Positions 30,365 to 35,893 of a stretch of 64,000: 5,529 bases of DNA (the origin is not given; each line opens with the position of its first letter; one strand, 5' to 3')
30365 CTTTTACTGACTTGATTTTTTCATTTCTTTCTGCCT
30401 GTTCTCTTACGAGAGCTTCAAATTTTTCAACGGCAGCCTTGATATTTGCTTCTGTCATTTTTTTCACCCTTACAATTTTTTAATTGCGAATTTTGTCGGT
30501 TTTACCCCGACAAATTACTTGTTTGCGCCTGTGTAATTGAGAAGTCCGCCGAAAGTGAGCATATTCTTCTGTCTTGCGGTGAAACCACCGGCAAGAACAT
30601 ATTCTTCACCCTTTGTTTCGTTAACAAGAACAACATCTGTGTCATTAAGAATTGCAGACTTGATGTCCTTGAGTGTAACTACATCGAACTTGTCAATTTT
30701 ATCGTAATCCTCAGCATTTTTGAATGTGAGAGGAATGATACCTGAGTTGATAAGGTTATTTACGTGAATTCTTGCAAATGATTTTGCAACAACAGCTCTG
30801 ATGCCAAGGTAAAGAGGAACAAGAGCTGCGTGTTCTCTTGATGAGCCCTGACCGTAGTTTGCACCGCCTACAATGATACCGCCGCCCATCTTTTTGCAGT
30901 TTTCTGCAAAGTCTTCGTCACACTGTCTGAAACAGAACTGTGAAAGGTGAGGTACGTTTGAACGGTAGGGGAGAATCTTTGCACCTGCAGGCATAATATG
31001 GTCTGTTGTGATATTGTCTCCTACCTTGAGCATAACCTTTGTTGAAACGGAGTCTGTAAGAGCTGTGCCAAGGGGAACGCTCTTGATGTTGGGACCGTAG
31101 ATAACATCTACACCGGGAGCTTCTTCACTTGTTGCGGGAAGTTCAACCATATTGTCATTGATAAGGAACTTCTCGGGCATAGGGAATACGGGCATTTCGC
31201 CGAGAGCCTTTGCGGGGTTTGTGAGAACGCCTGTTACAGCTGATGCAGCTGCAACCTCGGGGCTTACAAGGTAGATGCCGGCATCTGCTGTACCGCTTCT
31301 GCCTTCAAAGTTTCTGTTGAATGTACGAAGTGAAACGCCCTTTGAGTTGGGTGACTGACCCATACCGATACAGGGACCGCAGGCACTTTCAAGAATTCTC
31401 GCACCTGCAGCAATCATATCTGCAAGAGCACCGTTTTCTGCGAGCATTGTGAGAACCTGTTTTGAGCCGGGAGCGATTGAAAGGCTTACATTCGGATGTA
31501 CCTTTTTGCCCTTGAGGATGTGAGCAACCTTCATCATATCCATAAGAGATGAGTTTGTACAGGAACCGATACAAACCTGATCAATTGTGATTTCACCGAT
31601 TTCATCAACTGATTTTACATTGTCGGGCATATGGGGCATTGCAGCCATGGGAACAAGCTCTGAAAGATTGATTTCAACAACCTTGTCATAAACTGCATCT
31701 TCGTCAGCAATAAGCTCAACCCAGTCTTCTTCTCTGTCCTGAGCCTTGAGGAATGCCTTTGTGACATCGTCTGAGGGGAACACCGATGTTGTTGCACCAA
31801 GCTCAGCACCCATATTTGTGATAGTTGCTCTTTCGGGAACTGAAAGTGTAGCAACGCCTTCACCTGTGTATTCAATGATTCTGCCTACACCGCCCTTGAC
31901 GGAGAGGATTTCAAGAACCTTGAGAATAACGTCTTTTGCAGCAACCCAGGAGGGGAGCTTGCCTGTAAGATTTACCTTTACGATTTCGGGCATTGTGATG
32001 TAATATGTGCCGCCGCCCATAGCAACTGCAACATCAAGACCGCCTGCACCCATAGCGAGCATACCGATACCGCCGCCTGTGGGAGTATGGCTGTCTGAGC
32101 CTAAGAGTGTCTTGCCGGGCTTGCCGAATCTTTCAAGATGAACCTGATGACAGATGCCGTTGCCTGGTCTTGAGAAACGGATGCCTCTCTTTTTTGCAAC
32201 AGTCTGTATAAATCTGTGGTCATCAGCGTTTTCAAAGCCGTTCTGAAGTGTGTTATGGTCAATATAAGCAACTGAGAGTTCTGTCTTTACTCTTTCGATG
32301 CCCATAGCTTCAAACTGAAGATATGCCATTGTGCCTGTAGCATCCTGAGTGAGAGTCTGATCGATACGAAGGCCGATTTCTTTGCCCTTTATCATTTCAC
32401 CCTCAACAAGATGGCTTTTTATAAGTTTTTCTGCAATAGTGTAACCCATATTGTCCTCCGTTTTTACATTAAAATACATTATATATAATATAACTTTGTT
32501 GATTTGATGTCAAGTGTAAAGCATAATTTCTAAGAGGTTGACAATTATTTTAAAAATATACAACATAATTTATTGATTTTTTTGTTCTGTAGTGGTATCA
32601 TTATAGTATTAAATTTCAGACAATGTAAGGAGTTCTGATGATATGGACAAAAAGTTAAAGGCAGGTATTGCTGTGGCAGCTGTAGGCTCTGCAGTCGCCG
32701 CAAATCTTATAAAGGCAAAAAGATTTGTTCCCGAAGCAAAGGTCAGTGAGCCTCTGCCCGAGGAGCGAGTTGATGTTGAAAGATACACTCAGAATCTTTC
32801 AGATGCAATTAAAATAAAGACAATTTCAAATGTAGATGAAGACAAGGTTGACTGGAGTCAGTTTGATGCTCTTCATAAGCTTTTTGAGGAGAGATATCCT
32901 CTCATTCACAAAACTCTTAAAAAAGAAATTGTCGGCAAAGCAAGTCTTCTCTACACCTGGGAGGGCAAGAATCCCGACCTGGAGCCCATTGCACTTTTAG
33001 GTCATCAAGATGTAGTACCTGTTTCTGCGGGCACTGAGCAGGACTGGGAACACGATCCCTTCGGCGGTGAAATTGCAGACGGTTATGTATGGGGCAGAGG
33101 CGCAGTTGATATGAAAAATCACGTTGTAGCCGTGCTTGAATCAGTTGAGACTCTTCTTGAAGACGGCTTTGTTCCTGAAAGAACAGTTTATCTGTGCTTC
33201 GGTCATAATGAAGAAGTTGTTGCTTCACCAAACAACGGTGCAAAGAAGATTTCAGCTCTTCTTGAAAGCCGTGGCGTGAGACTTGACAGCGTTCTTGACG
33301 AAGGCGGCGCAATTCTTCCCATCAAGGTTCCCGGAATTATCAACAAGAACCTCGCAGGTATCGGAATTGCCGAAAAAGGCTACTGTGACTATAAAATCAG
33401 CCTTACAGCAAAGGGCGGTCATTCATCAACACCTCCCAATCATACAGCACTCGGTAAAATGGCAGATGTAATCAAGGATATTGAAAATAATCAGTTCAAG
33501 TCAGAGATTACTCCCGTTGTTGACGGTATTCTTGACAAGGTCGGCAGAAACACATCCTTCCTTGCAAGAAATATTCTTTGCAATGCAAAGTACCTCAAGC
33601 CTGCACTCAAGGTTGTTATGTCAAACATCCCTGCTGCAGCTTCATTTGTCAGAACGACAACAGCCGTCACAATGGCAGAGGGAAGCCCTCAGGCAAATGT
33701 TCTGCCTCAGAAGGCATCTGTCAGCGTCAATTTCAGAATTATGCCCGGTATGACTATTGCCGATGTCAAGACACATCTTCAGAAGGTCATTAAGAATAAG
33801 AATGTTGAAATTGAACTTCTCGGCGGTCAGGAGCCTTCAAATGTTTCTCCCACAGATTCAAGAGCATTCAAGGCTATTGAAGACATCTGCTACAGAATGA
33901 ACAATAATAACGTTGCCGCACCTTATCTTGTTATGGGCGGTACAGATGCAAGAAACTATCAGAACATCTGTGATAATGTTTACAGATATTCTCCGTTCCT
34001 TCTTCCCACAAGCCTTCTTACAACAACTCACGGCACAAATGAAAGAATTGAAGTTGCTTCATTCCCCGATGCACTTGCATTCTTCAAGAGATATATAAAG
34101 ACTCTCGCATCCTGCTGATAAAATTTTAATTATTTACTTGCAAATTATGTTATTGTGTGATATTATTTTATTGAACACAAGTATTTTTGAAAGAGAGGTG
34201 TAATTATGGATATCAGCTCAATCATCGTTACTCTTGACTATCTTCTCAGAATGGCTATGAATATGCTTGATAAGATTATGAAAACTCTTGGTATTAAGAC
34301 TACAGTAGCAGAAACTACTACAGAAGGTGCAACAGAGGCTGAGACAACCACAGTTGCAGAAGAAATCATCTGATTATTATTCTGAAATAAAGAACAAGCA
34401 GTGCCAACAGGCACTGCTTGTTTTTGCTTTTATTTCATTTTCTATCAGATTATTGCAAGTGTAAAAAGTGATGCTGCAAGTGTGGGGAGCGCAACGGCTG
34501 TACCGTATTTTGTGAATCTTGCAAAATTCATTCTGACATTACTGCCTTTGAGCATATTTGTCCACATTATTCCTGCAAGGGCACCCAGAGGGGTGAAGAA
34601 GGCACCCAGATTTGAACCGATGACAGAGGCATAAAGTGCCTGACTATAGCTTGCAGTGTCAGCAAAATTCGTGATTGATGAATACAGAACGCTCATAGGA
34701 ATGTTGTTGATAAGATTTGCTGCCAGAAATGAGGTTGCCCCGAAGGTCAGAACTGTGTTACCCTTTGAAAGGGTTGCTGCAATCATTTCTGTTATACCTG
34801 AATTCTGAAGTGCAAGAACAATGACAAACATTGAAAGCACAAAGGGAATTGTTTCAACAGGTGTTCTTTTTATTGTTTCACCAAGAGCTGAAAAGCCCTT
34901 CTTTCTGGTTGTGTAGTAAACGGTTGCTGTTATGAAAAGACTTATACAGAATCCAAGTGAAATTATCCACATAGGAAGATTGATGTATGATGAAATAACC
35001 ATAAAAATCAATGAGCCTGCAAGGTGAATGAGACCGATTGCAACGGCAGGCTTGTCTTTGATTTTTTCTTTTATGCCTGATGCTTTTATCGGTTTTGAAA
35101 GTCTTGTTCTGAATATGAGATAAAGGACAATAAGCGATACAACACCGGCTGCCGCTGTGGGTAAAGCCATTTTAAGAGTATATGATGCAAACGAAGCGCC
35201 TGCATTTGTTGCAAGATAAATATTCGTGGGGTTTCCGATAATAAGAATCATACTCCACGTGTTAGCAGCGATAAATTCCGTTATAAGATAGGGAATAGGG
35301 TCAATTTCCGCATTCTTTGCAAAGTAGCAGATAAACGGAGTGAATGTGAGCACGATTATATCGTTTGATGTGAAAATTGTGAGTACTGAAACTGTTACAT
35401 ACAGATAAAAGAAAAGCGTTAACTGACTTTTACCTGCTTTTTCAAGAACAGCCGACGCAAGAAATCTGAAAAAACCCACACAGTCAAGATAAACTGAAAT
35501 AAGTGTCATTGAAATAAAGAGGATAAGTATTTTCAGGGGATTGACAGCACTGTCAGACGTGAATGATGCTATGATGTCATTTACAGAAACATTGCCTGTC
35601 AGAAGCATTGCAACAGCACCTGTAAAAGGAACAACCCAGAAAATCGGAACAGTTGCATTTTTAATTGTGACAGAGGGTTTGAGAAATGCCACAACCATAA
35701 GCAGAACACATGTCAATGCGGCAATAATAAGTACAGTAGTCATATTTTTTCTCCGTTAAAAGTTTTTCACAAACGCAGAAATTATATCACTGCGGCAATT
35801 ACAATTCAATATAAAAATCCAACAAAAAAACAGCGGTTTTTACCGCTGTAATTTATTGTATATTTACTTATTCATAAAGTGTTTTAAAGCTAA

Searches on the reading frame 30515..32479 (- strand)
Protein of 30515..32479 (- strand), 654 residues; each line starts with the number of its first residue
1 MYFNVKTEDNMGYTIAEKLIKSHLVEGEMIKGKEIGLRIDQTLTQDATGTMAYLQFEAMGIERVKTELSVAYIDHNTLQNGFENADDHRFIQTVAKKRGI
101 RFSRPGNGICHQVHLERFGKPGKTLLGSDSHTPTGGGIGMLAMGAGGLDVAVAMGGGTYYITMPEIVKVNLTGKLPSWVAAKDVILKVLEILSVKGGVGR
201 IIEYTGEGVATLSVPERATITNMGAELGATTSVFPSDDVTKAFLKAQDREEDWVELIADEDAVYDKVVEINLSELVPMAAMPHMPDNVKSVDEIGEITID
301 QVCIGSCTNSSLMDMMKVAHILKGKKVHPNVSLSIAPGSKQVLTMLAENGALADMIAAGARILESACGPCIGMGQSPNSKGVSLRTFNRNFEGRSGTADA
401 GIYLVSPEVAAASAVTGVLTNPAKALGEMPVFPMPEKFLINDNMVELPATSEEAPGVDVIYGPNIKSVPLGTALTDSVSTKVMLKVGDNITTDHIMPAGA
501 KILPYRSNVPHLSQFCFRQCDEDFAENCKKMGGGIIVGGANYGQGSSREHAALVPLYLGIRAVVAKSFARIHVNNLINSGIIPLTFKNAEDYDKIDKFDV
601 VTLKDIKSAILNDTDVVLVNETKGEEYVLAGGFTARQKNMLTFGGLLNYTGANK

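Call 47: search_protein_families(library=pfam, proteins=[window:30515-32479:-], max_evalue=0.000001)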
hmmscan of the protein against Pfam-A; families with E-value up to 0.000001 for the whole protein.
window:30515-32479:- (654 aa): 2 families
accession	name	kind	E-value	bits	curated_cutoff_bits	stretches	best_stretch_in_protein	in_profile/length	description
PF00330.25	Aconitase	-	3.3e-114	382.9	28.7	2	17-293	1-305/463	Aconitase family (aconitate hydratase)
PF00694.25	Aconitase_C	-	3.4e-23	82.8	22.8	1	527-588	68-130/131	Aconitase C-terminal domain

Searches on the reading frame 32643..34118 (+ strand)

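Call 47: search_protein_families(library=pfam, proteins=[window:32643-34118:+], max_evalue=0.000001)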
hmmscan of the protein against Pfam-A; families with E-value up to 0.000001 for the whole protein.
window:32643-34118:+ (491 aa): 2 families
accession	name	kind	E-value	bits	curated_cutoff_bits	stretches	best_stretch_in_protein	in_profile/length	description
PF01546.33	Peptidase_M20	-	1.9e-30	106.8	24.6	1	117-486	1-205/206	Peptidase family M20/M25/M40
PF07687.19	M20_dimer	-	2.6e-15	56.7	21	1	242-389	1-105/107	Peptidase dimerisation domain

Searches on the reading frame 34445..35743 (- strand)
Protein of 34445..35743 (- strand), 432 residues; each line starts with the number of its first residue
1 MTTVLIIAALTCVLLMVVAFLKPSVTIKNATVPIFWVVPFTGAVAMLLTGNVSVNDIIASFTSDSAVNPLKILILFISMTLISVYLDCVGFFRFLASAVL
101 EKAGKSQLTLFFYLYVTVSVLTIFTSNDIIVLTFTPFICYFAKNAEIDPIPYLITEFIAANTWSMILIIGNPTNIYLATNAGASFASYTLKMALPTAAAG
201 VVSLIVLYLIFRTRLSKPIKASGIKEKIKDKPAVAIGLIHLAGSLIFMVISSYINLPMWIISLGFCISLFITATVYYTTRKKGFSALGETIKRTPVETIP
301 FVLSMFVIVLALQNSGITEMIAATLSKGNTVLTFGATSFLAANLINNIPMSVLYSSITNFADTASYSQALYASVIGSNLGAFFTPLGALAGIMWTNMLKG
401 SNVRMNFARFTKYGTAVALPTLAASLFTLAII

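Call 47: search_protein_families(library=pfam, proteins=[window:34445-35743:-], max_evalue=0.000001)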
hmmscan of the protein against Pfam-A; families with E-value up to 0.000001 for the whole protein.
window:34445-35743:- (432 aa): 2 families
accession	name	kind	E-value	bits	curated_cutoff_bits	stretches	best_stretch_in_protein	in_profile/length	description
PF03600.22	CitMHS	-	6e-40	137.8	31.9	1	37-376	13-336/336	Citrate transporter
PF02040.21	ArsB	-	2.6e-27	96.7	22.2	1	30-431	18-421/423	Arsenical pump membrane protein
